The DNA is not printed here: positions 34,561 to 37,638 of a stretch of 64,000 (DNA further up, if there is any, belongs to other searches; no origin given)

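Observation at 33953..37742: Membrane-anchored SMC/SbcC-like ATPase with Pro/Lys/Glu-rich repeat tail, flanked by a small coupled ORF and an LpxH-like phosphoesterase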

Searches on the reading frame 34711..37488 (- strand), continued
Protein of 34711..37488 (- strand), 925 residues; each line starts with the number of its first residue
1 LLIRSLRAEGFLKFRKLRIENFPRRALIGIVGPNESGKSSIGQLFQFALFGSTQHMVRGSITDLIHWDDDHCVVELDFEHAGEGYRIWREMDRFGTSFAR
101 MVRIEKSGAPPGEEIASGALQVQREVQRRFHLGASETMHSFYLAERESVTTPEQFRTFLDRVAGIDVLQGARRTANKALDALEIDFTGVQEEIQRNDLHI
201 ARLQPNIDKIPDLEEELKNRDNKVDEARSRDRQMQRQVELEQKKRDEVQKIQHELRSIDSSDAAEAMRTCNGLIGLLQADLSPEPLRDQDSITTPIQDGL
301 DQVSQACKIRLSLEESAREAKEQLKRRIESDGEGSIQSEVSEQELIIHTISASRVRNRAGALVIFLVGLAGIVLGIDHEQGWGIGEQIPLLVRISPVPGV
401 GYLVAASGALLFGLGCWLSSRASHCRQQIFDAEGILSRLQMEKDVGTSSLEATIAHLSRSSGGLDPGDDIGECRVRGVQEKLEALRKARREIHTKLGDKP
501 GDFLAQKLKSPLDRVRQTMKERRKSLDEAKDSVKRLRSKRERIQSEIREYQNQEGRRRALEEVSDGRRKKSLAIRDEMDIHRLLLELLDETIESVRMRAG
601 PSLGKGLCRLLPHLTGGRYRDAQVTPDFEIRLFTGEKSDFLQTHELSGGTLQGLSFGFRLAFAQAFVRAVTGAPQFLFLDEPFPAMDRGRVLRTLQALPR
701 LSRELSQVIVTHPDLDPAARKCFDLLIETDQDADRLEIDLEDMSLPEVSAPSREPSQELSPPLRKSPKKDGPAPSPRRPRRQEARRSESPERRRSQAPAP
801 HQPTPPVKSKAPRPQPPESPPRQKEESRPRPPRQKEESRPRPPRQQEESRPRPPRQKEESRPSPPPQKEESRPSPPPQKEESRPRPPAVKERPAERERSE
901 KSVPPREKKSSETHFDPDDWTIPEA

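Call 73: find_related_loci(query=A7, collection=metagenome_contigs, flank=4000)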
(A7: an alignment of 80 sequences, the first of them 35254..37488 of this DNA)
Query A7 (745 aa) in metagenome_contigs; peptide patterns used: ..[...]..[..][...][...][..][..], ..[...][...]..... (x = any residue, [..] = any of these).
600 stretches matched a pattern (row limit reached: there are more); 269 encode a relative of the query (tblastn E <= 1e-3); the best 80 are kept; 79 distinct loci.
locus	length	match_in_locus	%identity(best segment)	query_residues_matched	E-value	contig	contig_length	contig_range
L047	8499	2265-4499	81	1-745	0e+0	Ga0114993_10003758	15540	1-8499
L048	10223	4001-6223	62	1-741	0e+0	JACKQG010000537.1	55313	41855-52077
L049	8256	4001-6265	31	1-733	3e-81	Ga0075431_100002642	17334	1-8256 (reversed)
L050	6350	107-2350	28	1-744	1e-68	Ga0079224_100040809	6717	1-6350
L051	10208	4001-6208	41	1-741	8e-150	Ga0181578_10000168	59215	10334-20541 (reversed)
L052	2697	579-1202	44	524-731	5e-44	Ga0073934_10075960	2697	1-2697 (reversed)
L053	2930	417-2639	25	1-736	1e-43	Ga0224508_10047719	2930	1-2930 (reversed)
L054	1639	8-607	46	539-738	7e-45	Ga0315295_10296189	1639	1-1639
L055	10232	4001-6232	25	1-736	4e-43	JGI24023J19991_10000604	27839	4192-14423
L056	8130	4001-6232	25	1-736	4e-43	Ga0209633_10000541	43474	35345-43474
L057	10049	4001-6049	26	1-732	2e-42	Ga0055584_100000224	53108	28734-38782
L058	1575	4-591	44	541-736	1e-43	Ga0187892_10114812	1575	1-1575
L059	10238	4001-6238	24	1-738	3e-41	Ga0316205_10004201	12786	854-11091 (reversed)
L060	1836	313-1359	30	1-336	5e-41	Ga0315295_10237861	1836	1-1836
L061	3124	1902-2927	29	1-337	7e-36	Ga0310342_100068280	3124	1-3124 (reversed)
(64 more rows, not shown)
